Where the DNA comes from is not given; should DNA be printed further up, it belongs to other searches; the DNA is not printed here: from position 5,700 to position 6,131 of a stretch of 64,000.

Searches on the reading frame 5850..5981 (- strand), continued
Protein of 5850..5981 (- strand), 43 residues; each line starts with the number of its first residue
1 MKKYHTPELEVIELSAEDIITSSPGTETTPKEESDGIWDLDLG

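Call 60: search_protein_families(library=pfam, proteins=[L094:474-1604:+, L094:1601-3403:+, L094:3400-3609:+, L094:3609-4337:+, L094:4334-4600:+, L094:4597-5031:+, L094:2-103:+, L094:5118-5561:-], max_evalue=0.1)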
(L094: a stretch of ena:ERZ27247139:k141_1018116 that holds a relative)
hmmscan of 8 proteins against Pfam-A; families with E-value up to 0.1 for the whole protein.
L094:474-1604:+ (376 aa): 2 families
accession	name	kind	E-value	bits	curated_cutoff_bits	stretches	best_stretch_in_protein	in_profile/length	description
PF01757.29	Acyl_transf_3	-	4e-11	43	31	1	23-337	3-325/326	Acyltransferase domain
PF15841.10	TMEM239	-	0.032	14.6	27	1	115-155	45-85/155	Transmembrane protein 239 family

L094:1601-3403:+ (600 aa): 16 families
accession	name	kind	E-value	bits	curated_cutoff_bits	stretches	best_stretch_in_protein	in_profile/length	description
PF00005.33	ABC_tran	-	1.4e-26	94.1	25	1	388-534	5-137/137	ABC transporter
PF00664.28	ABC_membrane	-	1.8e-23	84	28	1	52-311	4-266/274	ABC transporter transmembrane region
PF02463.25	SMC_N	-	9.2e-07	28.9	40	1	506-578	137-213/220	RecF/RecN/SMC N terminal domain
PF13304.12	AAA_21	-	0.00052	20.6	27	0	512-567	244-303/304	AAA domain, putative AbiEii toxin, Type IV TA system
PF25199.1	nSTAND_NTPase5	-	0.0023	18.2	34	1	392-438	39-86/145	Novel STAND NTPase 5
PF13191.12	AAA_16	-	0.0057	17.6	32.6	1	393-543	24-151/167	AAA ATPase domain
PF09818.15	ABC_ATPase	-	0.0069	15.9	23.2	0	465-536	121-188/283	P-loop domain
PF13401.12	AAA_22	-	0.0078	17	27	1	395-537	6-97/130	AAA domain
PF01637.24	ATPase_2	-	0.0085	16.4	33.2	0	392-552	18-139/225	ATPase domain predominantly from Archaea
PF03193.22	RsgA_GTPase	-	0.0094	16.2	30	1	394-433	106-145/174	RsgA GTPase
PF07728.20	AAA_5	-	0.015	15.7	22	1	397-475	2-75/139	AAA domain (dynein-related subfamily)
PF13555.12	AAA_29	-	0.025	14.8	27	1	384-422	12-50/61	P-loop containing region of AAA domain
PF13604.12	AAA_30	-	0.039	14.1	27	0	390-433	14-57/191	AAA domain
PF20720.3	nSTAND3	-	0.046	13.9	27.2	0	395-415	18-38/155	Novel STAND NTPase 3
PF03205.20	MobB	-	0.052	13.9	26.6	1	396-470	1-75/133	Molybdopterin guanine dinucleotide synthesis protein B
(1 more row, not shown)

L094:3400-3609:+ (69 aa): 0 families

L094:3609-4337:+ (242 aa): 2 families
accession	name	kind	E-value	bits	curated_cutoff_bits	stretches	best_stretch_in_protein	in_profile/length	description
PF13555.12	AAA_29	-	0.0053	16.9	27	1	75-109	3-38/61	P-loop containing region of AAA domain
PF13671.12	AAA_33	-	0.021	15.5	27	0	97-128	3-32/143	AAA domain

L094:4334-4600:+ (88 aa): 4 families
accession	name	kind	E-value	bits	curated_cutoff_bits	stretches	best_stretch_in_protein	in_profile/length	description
PF05402.18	PqqD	-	1.1e-14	55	23.4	1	18-87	3-67/67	Coenzyme PQQ synthesis protein D (PqqD)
PF00392.27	GntR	-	0.013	15.6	27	1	57-88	28-55/64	Bacterial regulatory proteins, gntR family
PF16365.12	EutK_C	-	0.085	13.3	27.5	0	56-85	17-42/52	Ethanolamine utilization protein EutK C-terminus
PF24538.1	DUF7599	-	0.085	13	27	0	38-88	6-56/85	Domain of unknown function (DUF7599)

L094:4597-5031:+ (144 aa): 0 families

L094:2-103:+ (33 aa): 1 family
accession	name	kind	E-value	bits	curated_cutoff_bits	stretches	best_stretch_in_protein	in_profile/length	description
PF14033.12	DUF4246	-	0.00087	19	26.7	1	2-28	254-280/401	Protein of unknown function (DUF4246)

L094:5118-5561:- (147 aa): 4 families
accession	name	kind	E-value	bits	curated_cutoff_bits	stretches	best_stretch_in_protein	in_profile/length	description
PF00877.26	NLPC_P60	-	4.6e-31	107.4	23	1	39-145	1-105/105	NlpC/P60 family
PF05257.22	CHAP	-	0.0014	19.5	26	1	44-109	2-66/81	CHAP domain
PF04970.19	LRAT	-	0.044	14.5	24.3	1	90-122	5-35/120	Lecithin retinol acyltransferase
PF05708.18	Peptidase_C92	-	0.056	13.9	27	0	26-70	80-126/166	Permuted papain-like amidase enzyme, YaeF/YiiX, C92 family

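Call 61: search_protein_families(library=ncbifam, proteins=[L094:474-1604:+, L094:1601-3403:+, L094:3400-3609:+, L094:3609-4337:+, L094:4334-4600:+, L094:4597-5031:+, L094:122-295:+], max_evalue=0.1)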
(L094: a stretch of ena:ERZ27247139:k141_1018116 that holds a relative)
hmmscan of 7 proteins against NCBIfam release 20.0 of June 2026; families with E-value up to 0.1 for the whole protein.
L094:474-1604:+ (376 aa): 0 families

L094:1601-3403:+ (600 aa): 191 families (the best 25 are shown)
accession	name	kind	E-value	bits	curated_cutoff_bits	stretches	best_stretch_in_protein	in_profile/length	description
TIGR02204.1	MsbA_rel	hypoth_equivalog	1.9e-73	248.1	780.4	1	35-583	6-554/576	ABC transporter, permease/ATP-binding protein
TIGR02203.1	MsbA_lipidA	equivalog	5.9e-72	242.9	602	1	35-581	2-546/572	lipid A export permease/ATP-binding protein MsbA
TIGR02857.1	CydD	equivalog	4e-67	227.4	435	1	47-575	3-528/529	thiol reductant ABC exporter subunit CydD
TIGR00958.1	3a01208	subfamily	4.1e-64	217.1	874.6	1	39-583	153-693/711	antigen peptide transporter 2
TIGR03375.1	type_I_sec_LssB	subfamily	6.3e-61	206.5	693.1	1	33-579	135-677/696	type I secretion system permease/ATPase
TIGR02868.1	CydC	equivalog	8.6e-61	206.1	329.05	1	38-564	4-530/530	thiol reductant ABC exporter subunit CydC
NF010178.0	PRK13657.1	equivalog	2e-59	201.6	733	1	38-581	10-547/588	glucan ABC transporter ATP-binding protein/ permease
TIGR01846.1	type_I_sec_HlyB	subfamily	4.1e-57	193.9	725.55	1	34-583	126-671/694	type I secretion system permease/ATPase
TIGR03796.1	NHLM_micro_ABC1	equivalog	5.5e-57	193.4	853.3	1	36-578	143-686/710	NHLP family bacteriocin export ABC transporter peptidase/permease/ATPase subunit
NF052233.1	CphA_assoc_ABC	equivalog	6.5e-57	193.4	880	1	38-586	175-725/766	cyanophycin metabolism-associated ABC transporter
NF045513.1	HepA_fam_ABC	equivalog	2.5e-56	191.4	725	1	91-580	100-585/610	heterocyst formation ABC transporter subunit HepA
TIGR03797.1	NHLM_micro_ABC2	equivalog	4.5e-55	187.4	709.4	1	38-579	127-660/686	NHLP bacteriocin export ABC transporter permease/ATPase subunit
NF008364.0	PRK11160.1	equivalog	5.5e-53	180.4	630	1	114-584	88-555/575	heme ABC transporter ATP-binding protein/permease CydC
TIGR01193.1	bacteriocin_ABC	subfamily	4.7e-52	177.4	523.85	1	43-580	152-685/708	peptide cleavage/export ABC transporter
NF008055.0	PRK10789.1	equivalog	4.5e-50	170.7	845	1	41-581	10-548/590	SmdA family multidrug ABC transporter permease/ATP-binding protein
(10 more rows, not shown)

L094:3400-3609:+ (69 aa): 6 families
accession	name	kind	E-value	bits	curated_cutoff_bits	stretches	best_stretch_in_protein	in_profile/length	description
TIGR02722.1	lp_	equivalog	0.012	15.6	110.55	1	11-52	5-49/189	penicillin-binding protein activator LpoB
NF050142.1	PG1828_fam_lipo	equivalog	0.015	16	50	1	8-48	4-50/59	PG1828 family lipoprotein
NF053526.1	Myco_lipo_LppK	equivalog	0.016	15.2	125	1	1-55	1-56/167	lipoprotein LppK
TIGR04389.1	Lepto_lipo_1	subfamily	0.029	14.2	100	1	11-32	7-27/201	lipoprotein, tandem type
TIGR04359.1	TrbK_RP4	equivalog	0.032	14.2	23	1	9-29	2-23/67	entry exclusion lipoprotein TrbK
NF038215.1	acineto_lipo_PV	hypoth_equivalog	0.056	13.2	33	1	8-34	3-28/55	NF038215 family lipoprotein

L094:3609-4337:+ (242 aa): 5 families
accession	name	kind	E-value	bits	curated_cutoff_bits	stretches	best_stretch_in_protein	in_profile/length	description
TIGR04249.1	SCM_chp_ScmC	equivalog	0.0022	17.4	125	1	83-177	127-225/292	SynChlorMet cassette protein ScmC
NF011524.0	PRK14963.1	equivalog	0.0071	15.4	601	1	88-111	29-54/647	DNA polymerase III subunits gamma and tau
NF011512.0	PRK14950.1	equivalog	0.0099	15.1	593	1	93-109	38-54/585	DNA polymerase III subunits gamma and tau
TIGR02397.1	dnaX_nterm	equivalog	0.021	14.1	250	1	94-108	37-51/355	DNA polymerase III subunit gamma/tau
TIGR00635.1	ruvB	equivalog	0.053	12.5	299.05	1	96-133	33-68/305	Holliday junction branch migration DNA helicase RuvB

L094:4334-4600:+ (88 aa): 9 families
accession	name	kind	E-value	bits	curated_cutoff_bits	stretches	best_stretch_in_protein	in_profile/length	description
NF033530.1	lasso_PqqD_Strm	exception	2.3e-10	40.5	70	1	27-87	18-78/78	lasso peptide biosynthesis PqqD family chaperone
TIGR04353.1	PqqD_rel_X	equivalog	6.5e-06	27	35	1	35-87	18-73/74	HPr-rel-A system PqqD family peptide chaperone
TIGR03859.1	PQQ_PqqD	equivalog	4.8e-05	23.1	46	1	31-87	25-80/81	pyrroloquinoline quinone biosynthesis peptide chaperone PqqD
NF033536.1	lasso_PqqD_Bac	exception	0.00086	19.4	80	1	34-87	33-86/88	lasso peptide biosynthesis PqqD family chaperone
NF002535.0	PRK02079.1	equivalog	0.0044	16.8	101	1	32-80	35-82/92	pyrroloquinoline quinone biosynthesis peptide chaperone PqqD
NF050145.1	RiPP_RRE_HvfC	equivalog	0.017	15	142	1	22-87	168-234/237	HvfC family RiPP maturation protein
TIGR04302.1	geo_PqqD_fam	equivalog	0.043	14.2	100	1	32-87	46-100/102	GeoRSP system PqqD family peptide chaperone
NF007373.0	PRK09875.1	equivalog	0.07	12.6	486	1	37-79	100-142/292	phosphotriesterase-related protein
NF011575.0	PRK14999.1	equivalog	0.073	12.4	424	0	38-80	21-63/241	histidine utilization repressor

L094:4597-5031:+ (144 aa): 3 families
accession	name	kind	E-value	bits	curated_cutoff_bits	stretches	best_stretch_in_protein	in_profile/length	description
TIGR02228.1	sigpep_I_arch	equivalog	0.00048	20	51.85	1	22-98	38-122/158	signal peptidase I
TIGR02754.1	sod_Ni_protease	equivalog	0.0031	17.9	63.25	1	21-79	4-67/90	nickel-type superoxide dismutase maturation protease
NF046067.1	SigPepSipWBacil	equivalog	0.048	13.2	190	1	43-92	67-123/189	signal peptidase I SipW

L094:122-295:+ (57 aa): 0 families

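Call 63: list_cluster_members(proteins=[P0163, P0166, P0169, P0172, P0175, P0183, P0190, P0213, P0219, P0225])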
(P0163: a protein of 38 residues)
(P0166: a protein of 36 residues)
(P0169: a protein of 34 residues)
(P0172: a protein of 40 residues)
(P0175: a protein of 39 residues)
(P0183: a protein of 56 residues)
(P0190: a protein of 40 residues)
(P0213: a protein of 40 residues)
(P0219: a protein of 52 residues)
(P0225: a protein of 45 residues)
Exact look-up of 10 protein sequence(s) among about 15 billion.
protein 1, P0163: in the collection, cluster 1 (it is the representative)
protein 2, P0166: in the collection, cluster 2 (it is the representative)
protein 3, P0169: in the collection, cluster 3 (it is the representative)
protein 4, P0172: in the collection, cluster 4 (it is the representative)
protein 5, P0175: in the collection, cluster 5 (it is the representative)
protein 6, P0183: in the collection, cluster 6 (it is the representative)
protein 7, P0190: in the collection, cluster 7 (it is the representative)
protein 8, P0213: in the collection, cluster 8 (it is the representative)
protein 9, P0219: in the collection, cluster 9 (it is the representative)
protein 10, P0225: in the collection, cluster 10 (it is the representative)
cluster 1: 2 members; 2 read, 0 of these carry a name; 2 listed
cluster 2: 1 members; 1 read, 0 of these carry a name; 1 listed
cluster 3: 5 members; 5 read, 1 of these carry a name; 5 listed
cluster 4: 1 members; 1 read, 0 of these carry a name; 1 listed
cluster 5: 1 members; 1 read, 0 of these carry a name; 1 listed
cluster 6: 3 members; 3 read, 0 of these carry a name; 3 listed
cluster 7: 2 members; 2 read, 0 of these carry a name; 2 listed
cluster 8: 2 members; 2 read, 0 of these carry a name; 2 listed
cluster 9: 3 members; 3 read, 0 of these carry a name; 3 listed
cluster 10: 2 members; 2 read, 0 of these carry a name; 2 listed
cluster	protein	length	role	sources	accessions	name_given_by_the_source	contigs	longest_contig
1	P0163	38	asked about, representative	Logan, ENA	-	-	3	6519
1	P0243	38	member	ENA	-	-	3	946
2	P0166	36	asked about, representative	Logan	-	-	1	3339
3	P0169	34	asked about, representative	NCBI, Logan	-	-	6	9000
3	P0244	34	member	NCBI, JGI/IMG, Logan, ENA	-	hypothetical protein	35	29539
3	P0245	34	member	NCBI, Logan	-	-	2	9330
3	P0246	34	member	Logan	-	-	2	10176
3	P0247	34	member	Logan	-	-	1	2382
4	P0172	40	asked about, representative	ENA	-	-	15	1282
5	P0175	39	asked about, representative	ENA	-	-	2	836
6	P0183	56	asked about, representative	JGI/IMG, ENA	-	-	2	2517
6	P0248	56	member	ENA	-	-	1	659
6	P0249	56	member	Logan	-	-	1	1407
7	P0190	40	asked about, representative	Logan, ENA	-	-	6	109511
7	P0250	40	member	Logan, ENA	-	-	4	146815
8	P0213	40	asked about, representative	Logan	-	-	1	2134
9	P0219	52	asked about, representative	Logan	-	-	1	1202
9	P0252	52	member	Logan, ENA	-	-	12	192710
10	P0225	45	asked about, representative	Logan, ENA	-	-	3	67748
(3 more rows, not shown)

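Call 64: find_encoding_contigs(protein=P0250, flank=10000, max_places=2)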
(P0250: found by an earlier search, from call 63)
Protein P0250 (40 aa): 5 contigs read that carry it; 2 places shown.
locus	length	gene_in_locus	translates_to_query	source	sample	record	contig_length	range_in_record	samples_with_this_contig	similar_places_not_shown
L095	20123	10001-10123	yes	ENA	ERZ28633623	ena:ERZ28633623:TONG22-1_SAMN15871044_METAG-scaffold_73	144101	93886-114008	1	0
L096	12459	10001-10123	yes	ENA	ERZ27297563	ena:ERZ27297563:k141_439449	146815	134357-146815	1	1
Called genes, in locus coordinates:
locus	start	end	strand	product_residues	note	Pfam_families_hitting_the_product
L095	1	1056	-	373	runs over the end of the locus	PF03462:PCRF, PF00472:RF-1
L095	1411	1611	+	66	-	PF08984:DUF1858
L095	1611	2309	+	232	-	PF12847:Methyltransf_18, PF04816:TrmK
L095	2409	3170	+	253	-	PF01784:DUF34_NIF3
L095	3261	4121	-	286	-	PF02311:AraC_binding, PF07883:Cupin_2, PF00165:HTH_AraC (weak), PF12833:HTH_18, PF00165:HTH_AraC (weak)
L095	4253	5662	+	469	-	-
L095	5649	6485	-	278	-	PF02311:AraC_binding (weak), PF06249:EutQ (weak), PF07883:Cupin_2, PF12833:HTH_18, PF00165:HTH_AraC (weak)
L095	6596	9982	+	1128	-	-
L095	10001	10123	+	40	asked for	-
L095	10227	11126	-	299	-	PF00701:DHDPS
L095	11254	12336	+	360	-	PF02547:Queuosine_synth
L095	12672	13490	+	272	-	PF21302:Zn_ribbon_RlmA, PF13847:Methyltransf_31, PF08241:Methyltransf_11, PF13649:Methyltransf_25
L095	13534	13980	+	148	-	PF03652:RuvX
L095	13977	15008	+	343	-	PF00710:Asparaginase, PF17763:Asparaginase_C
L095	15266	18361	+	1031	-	PF07940:Hepar_II_III_C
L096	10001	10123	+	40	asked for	-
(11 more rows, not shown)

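Call 65: find_encoding_contigs(protein=P0252, flank=10000, max_places=2)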
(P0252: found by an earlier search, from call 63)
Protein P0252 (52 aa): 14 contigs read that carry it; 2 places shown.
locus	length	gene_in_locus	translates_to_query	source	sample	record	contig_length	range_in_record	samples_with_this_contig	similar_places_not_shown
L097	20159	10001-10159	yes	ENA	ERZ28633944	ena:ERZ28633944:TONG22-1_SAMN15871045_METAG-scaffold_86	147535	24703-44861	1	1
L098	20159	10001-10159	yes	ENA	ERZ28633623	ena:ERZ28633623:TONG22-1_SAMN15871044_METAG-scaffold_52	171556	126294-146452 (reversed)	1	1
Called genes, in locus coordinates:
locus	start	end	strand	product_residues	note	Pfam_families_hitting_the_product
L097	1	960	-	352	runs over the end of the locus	PF07451:SpoVAD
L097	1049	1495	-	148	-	PF03862:SpoVAC_SpoVAEB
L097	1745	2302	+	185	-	PF00156:Pribosyltran, PF14681:UPRTase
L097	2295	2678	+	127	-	-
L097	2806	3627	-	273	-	PF07883:Cupin_2, PF00165:HTH_AraC (faint), PF12833:HTH_18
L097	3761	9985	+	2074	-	-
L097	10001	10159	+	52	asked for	-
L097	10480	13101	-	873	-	PF01411:tRNA-synt_2c, PF07973:tRNA_SAD, PF02272:DHHA1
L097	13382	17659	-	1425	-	PF00580:UvrD-helicase, PF13245:AAA_19 (weak), PF13361:UvrD_C, PF13538:UvrD_C_2 (faint), PF12705:PDDEXK_1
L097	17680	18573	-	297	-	PF01509:TruB_N, PF16198:TruB_C_2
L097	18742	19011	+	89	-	PF01842:ACT (weak), PF13740:ACT_6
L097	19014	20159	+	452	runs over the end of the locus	PF05167:DUF711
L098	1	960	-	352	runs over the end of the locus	PF07451:SpoVAD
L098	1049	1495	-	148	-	PF03862:SpoVAC_SpoVAEB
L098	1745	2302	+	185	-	PF00156:Pribosyltran, PF14681:UPRTase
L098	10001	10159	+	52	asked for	-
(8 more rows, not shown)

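Call 66: find_encoding_contigs(protein=P0244, flank=10000, max_places=2)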
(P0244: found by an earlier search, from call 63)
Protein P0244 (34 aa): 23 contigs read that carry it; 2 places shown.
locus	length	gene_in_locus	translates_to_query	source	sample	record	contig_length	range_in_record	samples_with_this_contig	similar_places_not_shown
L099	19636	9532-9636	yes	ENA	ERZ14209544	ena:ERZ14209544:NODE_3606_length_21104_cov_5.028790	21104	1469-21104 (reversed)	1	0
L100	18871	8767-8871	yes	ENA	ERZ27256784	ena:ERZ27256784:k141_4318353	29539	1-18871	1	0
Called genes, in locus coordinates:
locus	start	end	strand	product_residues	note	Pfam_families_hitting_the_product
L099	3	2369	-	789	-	?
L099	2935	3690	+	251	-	PF13489:Methyltransf_23 (weak), PF00398:RrnaAD, PF08241:Methyltransf_11, PF08242:Methyltransf_12, PF13649:Methyltransf_25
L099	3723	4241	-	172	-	PF00881:Nitroreductase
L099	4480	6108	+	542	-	PF02985:HEAT (faint)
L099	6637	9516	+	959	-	-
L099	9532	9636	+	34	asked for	-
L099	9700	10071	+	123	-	-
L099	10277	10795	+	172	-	PF00857:Isochorismatase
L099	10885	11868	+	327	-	PF00389:2-Hacid_dh, PF02826:2-Hacid_dh_C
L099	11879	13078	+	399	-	PF02441:Flavoprotein, PF04127:DFP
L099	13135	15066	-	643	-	-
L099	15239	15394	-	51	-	-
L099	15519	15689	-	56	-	PF00037:Fer4, PF13237:Fer4_10, PF14697:Fer4_21 (weak), PF13187:Fer4_9, PF13484:Fer4_16 (weak), PF12838:Fer4_7 (weak), PF12797:Fer4_2 (weak), PF00037:Fer4 (weak), +4 more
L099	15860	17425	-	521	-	PF04932:Wzy_C (weak)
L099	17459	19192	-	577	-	PF00404:Dockerin_1 (weak)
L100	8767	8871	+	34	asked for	-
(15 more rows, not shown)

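Call 72: find_related_loci(query=A4, collection=metagenome_contigs, flank=8000)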
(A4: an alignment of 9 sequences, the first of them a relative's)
Query A4 (57 aa) in metagenome_contigs; peptide patterns used: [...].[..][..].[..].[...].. (x = any residue, [..] = any of these).
600 stretches matched a pattern (row limit reached: there are more); 28 encode a relative of the query (tblastn E <= 1e-3); 28 distinct loci.
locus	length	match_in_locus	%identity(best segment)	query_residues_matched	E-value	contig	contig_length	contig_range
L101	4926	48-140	55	2-31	6e-6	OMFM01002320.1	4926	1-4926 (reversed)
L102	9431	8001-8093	55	2-31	6e-6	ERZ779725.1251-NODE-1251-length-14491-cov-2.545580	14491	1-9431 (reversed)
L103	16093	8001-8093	55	2-31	6e-6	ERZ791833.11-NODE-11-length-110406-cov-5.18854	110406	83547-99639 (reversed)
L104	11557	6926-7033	53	1-34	6e-6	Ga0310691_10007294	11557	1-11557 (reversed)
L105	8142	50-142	55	2-31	6e-6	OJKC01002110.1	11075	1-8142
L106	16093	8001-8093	55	2-31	6e-6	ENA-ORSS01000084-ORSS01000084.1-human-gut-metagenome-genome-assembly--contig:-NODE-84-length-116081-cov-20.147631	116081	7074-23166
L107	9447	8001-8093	55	2-31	6e-6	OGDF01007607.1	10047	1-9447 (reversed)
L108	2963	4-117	53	1-36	1e-5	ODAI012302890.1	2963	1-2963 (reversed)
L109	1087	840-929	53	1-30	1e-5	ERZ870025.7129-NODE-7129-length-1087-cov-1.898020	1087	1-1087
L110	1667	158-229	63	2-25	1e-5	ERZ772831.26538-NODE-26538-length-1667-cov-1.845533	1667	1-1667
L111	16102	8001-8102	50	2-31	2e-5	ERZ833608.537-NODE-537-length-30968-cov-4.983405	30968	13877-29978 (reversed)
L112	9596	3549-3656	47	1-36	2e-5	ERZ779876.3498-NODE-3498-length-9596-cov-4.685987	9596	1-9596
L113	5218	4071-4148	61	4-31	2e-5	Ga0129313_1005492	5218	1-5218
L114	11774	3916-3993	54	1-26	2e-5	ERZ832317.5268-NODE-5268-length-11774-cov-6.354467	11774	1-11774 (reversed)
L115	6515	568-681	45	1-35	3e-5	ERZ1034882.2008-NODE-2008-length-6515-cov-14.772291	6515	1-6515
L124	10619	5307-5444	43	1-42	5e-5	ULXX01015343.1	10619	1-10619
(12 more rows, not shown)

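Call 75: search_protein_families(library=pfam, proteins=[L124:2435-3106:+, L124:3070-3870:+, L124:3884-5239:+, L124:6229-6672:+, L124:6669-8390:+, L124:8387-9331:+, L124:9343-10491:+, L124:5307-5447:+, L124:5751-5897:+], max_evalue=0.01)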
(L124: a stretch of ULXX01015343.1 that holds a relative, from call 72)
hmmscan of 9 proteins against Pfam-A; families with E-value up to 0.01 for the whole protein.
L124:2435-3106:+ (223 aa): 2 families
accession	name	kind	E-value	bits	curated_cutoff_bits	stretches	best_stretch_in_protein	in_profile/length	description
PF00440.29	TetR_N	-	1e-13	51.2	24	1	19-65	1-47/47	Bacterial regulatory proteins, tetR family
PF02796.21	HTH_7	-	0.0095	16.5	23.8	0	37-55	24-42/45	Helix-turn-helix domain of resolvase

L124:3070-3870:+ (266 aa): 0 families

L124:3884-5239:+ (451 aa): 2 families
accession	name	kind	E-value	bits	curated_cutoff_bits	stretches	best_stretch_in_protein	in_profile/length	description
PF04055.27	Radical_SAM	-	3.5e-11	44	29.5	1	107-271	2-165/166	Radical SAM superfamily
PF13353.11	Fer4_12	-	4.1e-08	34.1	22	1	109-215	12-116/137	4Fe-4S single cluster domain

L124:6229-6672:+ (147 aa): 0 families

L124:6669-8390:+ (573 aa): 14 families
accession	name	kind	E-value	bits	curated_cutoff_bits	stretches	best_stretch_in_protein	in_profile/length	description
PF00664.28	ABC_membrane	-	3.6e-30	106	28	1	25-291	5-274/274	ABC transporter transmembrane region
PF00005.33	ABC_tran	-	4.7e-26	92.4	25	1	367-518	1-137/137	ABC transporter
PF13401.12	AAA_22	-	2.4e-07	31.6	27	1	380-542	8-120/130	AAA domain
PF02463.25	SMC_N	-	2.2e-05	24.5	40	1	498-549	149-201/220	RecF/RecN/SMC N terminal domain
PF13304.12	AAA_21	-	8e-05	23.3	27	0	381-412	3-35/304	AAA domain, putative AbiEii toxin, Type IV TA system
PF13481.12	AAA_25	-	0.00083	19.5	27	0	373-409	29-63/195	AAA domain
PF13555.12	AAA_29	-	0.0013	18.9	27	1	371-394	16-39/61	P-loop containing region of AAA domain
PF13238.12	AAA_18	-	0.0014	19.6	29.4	0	380-398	1-19/128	AAA domain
PF00004.35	AAA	-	0.0028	18.5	21.2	0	380-398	1-19/131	ATPase family associated with various cellular activities (AAA)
PF13604.12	AAA_30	-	0.0036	17.5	27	0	378-401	19-42/191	AAA domain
PF03193.22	RsgA_GTPase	-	0.0037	17.5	30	1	376-398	105-127/174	RsgA GTPase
PF13191.12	AAA_16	-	0.0039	18.1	32.6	0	376-519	21-144/167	AAA ATPase domain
PF25199.1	nSTAND_NTPase5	-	0.0041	17.4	34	0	375-421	39-85/145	Novel STAND NTPase 5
PF03215.21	Rad17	-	0.005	17.2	23.8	1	368-397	36-65/186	Rad17 P-loop domain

L124:8387-9331:+ (314 aa): 0 families

L124:9343-10491:+ (382 aa): 1 family
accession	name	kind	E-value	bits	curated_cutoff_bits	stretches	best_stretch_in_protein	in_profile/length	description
PF14907.12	NTP_transf_5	-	1.4e-48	166.1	31.2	1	28-273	2-249/249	Uncharacterised nucleotidyltransferase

L124:5307-5447:+ (46 aa): 0 families

L124:5751-5897:+ (48 aa): 0 families

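Call 76: search_protein_families(library=ncbifam, proteins=[L124:3070-3870:+, L124:3884-5239:+, L124:6229-6672:+, L124:8387-9331:+, L124:9343-10491:+, L124:5307-5447:+, L124:5751-5897:+, L114:3916-4083:+], max_evalue=0.01)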
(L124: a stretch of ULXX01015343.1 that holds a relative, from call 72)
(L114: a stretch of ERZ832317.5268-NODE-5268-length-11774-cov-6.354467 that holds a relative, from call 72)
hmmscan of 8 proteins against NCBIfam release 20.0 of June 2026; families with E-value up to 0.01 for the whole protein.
L124:3070-3870:+ (266 aa): 2 families
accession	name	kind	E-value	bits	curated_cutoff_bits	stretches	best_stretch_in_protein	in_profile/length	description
TIGR04249.1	SCM_chp_ScmC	equivalog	0.00065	19.1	125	1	95-207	108-224/292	SynChlorMet cassette protein ScmC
TIGR04355.1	HprK_rel_B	hypoth_equivalog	0.0048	16.1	200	1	103-176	135-205/351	HprK-related kinase B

L124:3884-5239:+ (451 aa): 51 families (the best 25 are shown)
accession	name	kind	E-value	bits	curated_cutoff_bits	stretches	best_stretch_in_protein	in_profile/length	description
TIGR04463.1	rSAM_vs_C_rich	equivalog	6.7e-37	127.3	525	1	38-402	10-391/438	TIGR04463 family radical SAM/SPASM RiPP maturase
TIGR04334.1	rSAM_Clo7bot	equivalog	2.2e-30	105.7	600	1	96-359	84-351/440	radical SAM/SPASM domain Clo7bot peptide maturase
NF052473.1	rSAM_FlmE_OhkG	exception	3.9e-27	95.1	500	1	61-274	57-278/481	FlmE/OhkG family radical SAM/SPASM peptide maturase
NF038107.1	rSAM_NF038107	equivalog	5.6e-27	94.6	600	1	98-401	81-396/444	Cys-every-fifth radical SAM/SPASM peptide maturase CefB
NF047865.1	rSAM_PapB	equivalog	1.1e-22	80.7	340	1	102-275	3-178/330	PapB family radical SAM/SPASM ranthipeptide maturase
TIGR04280.1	geopep_mat_rSAM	hypoth_equivalog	1e-21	77.4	400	1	100-427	82-414/428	geopeptide radical SAM maturase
TIGR04064.1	rSAM_nif11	equivalog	1.8e-17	63.2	518.7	1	94-247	70-227/459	nif11-like peptide radical SAM maturase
TIGR04115.1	rSAM_Cxxx_rpt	equivalog_domain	1.7e-16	60.7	350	1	103-251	3-162/359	radical SAM peptide maturase, CXXX-repeat target family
TIGR04068.1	rSAM_ocin_clost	equivalog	7.4e-15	54.8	500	1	104-244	86-232/462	Cys-rich peptide radical SAM maturase CcpM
TIGR03974.1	rSAM_six_Cys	equivalog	1.1e-13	50.9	425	1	104-247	99-247/451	thioether cross-link-forming SCIFF peptide maturase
NF040492.1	not_ScfB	exception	7.8e-12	44.8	855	1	84-396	77-406/450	ScfB-related radical SAM/SPASM orphan maturase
TIGR04546.1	rSAM_ahbC_deAc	equivalog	8.7e-12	44.5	650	1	108-290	45-215/390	12,18-didecarboxysiroheme deacetylase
TIGR04054.1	rSAM_NirJ1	equivalog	1.7e-11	43.4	650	1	102-290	36-212/387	putative heme d1 biosynthesis radical SAM protein NirJ1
NF041298.1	rSAM_mat_DynA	equivalog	1.8e-11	43.7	450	1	108-272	7-174/356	dynobactin maturation radical SAM/SPASM protein DynA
TIGR02668.1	moaA_archaeal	equivalog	2.4e-11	43.2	325.25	1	106-274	14-175/303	GTP 3',8-cyclase MoaA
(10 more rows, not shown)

L124:6229-6672:+ (147 aa): 2 families
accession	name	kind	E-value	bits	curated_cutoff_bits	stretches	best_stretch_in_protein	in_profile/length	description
TIGR02228.1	sigpep_I_arch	equivalog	5.6e-05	23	51.85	1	21-96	37-117/158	signal peptidase I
NF046067.1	SigPepSipWBacil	equivalog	0.004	16.7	190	1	16-73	39-96/189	signal peptidase I SipW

L124:8387-9331:+ (314 aa): 0 families

L124:9343-10491:+ (382 aa): 0 families

L124:5307-5447:+ (46 aa): 0 families

L124:5751-5897:+ (48 aa): 0 families

L114:3916-4083:+ (55 aa): 0 families
